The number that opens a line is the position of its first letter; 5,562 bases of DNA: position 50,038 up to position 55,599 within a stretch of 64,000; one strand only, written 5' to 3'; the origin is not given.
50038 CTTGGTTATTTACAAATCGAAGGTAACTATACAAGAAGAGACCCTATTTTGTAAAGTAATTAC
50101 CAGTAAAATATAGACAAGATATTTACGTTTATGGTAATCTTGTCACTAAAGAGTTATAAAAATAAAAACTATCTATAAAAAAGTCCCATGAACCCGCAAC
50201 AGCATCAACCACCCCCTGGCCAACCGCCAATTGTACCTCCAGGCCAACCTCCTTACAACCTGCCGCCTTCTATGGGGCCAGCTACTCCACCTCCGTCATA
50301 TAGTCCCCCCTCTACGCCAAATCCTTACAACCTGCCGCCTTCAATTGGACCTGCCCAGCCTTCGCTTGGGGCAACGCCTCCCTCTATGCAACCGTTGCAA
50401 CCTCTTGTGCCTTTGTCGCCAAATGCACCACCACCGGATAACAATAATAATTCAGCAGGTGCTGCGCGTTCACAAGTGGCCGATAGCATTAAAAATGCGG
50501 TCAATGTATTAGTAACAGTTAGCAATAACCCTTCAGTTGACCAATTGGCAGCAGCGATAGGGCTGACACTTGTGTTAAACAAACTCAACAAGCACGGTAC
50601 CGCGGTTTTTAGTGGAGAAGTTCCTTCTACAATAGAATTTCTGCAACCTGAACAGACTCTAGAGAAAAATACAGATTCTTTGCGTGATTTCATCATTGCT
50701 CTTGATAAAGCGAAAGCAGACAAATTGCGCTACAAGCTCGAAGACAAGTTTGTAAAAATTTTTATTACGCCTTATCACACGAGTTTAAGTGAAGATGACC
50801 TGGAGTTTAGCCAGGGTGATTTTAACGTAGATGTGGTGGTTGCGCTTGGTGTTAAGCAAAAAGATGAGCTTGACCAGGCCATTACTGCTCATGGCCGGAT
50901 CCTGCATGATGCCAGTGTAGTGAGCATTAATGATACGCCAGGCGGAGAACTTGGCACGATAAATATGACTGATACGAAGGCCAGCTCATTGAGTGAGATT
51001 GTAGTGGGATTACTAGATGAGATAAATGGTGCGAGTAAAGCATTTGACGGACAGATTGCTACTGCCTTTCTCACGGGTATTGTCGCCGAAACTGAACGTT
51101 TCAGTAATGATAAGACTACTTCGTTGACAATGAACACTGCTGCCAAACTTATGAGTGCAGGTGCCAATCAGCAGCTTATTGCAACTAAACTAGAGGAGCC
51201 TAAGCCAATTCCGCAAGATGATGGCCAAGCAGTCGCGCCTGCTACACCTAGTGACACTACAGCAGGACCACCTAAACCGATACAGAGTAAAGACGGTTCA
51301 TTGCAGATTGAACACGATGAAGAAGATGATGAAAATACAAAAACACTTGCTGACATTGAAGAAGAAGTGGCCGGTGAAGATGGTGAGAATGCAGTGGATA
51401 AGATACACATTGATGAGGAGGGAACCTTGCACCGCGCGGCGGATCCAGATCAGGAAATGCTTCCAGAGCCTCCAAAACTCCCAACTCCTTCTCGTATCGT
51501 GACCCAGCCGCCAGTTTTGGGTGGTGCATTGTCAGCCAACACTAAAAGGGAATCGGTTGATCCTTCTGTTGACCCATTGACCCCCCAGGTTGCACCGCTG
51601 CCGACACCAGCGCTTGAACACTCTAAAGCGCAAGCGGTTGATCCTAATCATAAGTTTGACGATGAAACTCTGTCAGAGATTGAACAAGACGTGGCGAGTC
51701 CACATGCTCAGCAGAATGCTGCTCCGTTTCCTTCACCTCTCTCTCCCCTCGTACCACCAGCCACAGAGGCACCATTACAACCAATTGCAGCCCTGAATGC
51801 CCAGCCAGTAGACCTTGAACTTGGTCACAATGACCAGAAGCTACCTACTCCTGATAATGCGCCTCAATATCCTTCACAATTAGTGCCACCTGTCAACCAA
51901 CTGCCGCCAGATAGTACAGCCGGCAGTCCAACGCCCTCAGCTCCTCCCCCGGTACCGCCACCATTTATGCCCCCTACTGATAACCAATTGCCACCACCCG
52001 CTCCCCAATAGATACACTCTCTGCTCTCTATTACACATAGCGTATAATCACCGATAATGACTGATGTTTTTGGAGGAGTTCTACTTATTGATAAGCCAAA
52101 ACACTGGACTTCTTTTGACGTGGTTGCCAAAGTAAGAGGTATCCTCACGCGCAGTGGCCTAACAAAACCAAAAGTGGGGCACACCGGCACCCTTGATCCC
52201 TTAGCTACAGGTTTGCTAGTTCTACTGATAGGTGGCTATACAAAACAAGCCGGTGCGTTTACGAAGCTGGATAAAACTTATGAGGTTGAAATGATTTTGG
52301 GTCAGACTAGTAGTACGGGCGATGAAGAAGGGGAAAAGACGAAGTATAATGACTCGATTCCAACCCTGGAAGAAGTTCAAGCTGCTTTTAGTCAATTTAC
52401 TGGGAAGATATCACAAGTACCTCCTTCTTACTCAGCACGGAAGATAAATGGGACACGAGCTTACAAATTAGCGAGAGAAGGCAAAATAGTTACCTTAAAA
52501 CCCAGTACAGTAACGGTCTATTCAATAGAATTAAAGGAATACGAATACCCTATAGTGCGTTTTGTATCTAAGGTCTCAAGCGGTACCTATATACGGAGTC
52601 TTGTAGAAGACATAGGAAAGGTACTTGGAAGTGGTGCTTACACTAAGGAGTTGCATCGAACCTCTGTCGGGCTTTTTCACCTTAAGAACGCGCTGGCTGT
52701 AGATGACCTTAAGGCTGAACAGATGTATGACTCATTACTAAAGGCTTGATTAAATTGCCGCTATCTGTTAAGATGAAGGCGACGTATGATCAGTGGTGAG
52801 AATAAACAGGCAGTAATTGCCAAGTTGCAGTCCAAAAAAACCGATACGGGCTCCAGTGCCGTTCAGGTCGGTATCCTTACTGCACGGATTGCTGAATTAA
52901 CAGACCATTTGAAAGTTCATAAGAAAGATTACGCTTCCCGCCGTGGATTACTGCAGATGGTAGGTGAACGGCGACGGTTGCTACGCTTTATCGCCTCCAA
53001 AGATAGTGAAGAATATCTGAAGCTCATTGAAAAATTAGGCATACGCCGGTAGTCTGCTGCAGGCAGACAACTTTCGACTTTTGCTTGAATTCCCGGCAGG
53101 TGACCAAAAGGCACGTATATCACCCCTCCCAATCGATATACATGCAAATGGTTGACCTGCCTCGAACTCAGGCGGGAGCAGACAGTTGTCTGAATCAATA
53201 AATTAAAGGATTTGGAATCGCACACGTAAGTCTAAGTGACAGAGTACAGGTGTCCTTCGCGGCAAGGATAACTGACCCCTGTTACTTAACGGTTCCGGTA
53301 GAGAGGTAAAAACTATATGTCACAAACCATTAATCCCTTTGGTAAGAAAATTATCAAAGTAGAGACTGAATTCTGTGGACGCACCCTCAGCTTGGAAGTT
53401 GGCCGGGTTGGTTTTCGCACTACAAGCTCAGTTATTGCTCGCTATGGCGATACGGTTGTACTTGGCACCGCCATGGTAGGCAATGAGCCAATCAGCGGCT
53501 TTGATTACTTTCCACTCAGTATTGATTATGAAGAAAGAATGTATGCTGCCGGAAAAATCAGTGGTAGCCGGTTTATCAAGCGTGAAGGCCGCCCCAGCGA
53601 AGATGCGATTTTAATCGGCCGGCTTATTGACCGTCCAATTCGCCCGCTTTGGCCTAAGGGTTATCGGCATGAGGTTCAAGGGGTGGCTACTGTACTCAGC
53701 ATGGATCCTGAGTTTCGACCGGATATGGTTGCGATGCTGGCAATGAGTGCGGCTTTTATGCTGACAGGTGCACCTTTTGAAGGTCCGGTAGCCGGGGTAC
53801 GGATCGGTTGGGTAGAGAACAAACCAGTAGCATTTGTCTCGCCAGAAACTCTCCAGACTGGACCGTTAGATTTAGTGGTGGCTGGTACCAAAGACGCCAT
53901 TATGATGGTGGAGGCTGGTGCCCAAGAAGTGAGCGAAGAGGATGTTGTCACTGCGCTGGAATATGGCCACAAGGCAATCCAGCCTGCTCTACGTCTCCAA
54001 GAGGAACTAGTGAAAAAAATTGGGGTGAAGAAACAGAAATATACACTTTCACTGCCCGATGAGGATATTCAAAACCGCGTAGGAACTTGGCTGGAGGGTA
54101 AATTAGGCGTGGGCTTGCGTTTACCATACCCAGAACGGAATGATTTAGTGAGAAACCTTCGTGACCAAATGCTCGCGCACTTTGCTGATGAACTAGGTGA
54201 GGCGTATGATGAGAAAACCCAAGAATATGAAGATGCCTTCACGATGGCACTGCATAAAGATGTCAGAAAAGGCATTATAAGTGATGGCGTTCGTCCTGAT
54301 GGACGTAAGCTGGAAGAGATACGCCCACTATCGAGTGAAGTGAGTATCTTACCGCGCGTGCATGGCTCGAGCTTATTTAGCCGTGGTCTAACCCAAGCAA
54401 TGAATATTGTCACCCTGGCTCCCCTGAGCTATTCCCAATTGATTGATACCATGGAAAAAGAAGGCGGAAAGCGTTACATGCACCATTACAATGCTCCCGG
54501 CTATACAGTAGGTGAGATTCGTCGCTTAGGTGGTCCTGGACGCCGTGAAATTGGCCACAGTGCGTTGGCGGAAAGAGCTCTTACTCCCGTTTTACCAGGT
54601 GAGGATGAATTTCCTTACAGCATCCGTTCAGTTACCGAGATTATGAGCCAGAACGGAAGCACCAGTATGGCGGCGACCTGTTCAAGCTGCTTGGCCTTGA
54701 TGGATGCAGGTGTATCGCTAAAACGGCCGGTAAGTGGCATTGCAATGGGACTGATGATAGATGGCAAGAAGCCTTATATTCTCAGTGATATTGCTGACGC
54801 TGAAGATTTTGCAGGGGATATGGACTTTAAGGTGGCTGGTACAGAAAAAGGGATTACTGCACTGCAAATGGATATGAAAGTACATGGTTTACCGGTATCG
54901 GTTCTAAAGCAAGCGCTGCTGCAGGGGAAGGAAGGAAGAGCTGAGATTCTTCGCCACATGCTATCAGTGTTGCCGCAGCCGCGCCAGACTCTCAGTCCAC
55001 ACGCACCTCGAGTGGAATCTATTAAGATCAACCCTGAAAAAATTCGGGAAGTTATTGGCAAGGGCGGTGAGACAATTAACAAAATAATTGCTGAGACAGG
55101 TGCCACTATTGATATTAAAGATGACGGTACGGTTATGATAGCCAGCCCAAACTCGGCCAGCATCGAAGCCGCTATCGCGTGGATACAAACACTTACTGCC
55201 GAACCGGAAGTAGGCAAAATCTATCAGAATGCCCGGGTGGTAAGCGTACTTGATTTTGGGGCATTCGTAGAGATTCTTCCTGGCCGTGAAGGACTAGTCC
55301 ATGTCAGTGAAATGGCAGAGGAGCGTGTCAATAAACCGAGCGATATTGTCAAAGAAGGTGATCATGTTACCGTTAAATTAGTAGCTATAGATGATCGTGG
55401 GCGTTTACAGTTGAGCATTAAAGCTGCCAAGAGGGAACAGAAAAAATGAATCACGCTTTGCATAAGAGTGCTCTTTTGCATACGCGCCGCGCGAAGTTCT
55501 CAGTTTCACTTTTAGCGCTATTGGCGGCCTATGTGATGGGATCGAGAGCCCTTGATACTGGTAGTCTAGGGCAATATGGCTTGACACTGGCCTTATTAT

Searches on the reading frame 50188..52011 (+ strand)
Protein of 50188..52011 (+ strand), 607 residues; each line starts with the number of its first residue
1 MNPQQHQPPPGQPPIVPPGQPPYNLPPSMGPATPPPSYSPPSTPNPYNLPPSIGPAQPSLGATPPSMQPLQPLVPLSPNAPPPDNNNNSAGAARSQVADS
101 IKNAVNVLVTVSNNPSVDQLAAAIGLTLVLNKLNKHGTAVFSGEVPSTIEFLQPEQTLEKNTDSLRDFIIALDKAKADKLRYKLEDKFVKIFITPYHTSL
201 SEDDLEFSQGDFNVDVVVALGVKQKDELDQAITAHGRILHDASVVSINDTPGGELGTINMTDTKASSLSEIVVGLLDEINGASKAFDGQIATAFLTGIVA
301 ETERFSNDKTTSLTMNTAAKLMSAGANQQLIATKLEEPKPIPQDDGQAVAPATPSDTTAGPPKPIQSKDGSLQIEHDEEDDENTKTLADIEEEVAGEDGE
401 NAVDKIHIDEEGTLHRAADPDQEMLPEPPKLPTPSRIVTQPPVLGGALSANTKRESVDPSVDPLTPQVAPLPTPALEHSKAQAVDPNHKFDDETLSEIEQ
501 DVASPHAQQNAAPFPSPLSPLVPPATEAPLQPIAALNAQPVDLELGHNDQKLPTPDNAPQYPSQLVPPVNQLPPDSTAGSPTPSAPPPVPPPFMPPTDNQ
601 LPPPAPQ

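Call 19: search_protein_families(library=pfam, proteins=[window:50188-52011:+], max_evalue=0.00001)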
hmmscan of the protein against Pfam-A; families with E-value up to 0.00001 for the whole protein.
window:50188-52011:+ (607 aa): 0 families

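Call 76: search_protein_families(library=pfam, proteins=[window:50188-52011:+], max_evalue=0.01)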
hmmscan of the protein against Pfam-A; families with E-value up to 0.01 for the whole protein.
window:50188-52011:+ (607 aa): 1 family
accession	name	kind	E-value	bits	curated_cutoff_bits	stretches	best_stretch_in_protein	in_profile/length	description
PF01368.27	DHH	-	0.00072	20.3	28.1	1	106-298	1-125/125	DHH family, N-terminal domain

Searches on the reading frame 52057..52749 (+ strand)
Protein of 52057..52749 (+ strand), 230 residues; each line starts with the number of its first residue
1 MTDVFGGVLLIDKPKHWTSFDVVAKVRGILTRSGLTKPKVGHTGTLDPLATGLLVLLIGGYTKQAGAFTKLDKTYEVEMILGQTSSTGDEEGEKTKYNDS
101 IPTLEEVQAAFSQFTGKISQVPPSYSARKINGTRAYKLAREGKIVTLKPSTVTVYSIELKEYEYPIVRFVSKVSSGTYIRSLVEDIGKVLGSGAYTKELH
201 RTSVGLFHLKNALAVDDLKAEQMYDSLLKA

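Call 19: search_protein_families(library=pfam, proteins=[window:52057-52749:+], max_evalue=0.00001)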
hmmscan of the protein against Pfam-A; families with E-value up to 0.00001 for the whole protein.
window:52057-52749:+ (230 aa): 2 families
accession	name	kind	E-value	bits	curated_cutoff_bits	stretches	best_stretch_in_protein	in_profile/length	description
PF01509.24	TruB_N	-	2.1e-47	161.7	27.3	1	35-179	4-149/149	TruB family pseudouridylate synthase (N terminal domain)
PF16198.10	TruB_C_2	-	1.1e-09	38.7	29.3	1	180-223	1-44/66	tRNA pseudouridylate synthase B C-terminal domain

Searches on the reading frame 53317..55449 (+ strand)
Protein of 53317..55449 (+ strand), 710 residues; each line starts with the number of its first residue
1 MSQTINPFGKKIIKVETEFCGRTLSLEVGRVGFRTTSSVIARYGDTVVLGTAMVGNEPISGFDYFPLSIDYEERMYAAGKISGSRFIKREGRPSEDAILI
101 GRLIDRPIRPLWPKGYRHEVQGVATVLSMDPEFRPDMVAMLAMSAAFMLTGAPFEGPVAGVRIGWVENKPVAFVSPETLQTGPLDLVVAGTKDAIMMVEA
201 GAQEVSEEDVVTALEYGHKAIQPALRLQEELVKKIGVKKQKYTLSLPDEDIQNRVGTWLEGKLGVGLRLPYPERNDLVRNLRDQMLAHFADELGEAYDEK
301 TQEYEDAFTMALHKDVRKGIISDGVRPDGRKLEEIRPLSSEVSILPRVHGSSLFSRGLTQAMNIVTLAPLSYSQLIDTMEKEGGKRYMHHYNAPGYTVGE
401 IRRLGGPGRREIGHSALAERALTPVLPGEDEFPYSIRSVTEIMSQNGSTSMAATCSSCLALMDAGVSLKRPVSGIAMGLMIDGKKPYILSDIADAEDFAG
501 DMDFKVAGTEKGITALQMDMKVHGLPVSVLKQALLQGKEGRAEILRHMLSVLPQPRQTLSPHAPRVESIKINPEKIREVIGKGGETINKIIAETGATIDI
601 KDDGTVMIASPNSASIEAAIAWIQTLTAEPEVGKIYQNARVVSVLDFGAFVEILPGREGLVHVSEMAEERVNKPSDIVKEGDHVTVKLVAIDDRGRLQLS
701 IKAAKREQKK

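Call 19: search_protein_families(library=pfam, proteins=[window:53317-55449:+], max_evalue=0.00001)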
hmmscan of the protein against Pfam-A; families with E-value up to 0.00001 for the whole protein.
window:53317-55449:+ (710 aa): 5 families
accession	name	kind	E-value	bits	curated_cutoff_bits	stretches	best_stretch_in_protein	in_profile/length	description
PF01138.27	RNase_PH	-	4.1e-45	153.8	25.5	2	334-466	1-129/130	3' exoribonuclease family, domain 1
PF03725.20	RNase_PH_C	-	1.3e-15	57.5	20.8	1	156-220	1-67/67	3' exoribonuclease family, domain 2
PF00575.29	S1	-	1.3e-14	54.8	22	1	630-702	2-74/74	S1 RNA binding domain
PF00013.35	KH_1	-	7e-12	45.4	21.5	1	567-624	2-65/66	KH domain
PF03726.19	PNPase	-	2.7e-06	28.2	24.6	1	273-331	25-81/81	Polyribonucleotide nucleotidyltransferase, RNA binding domain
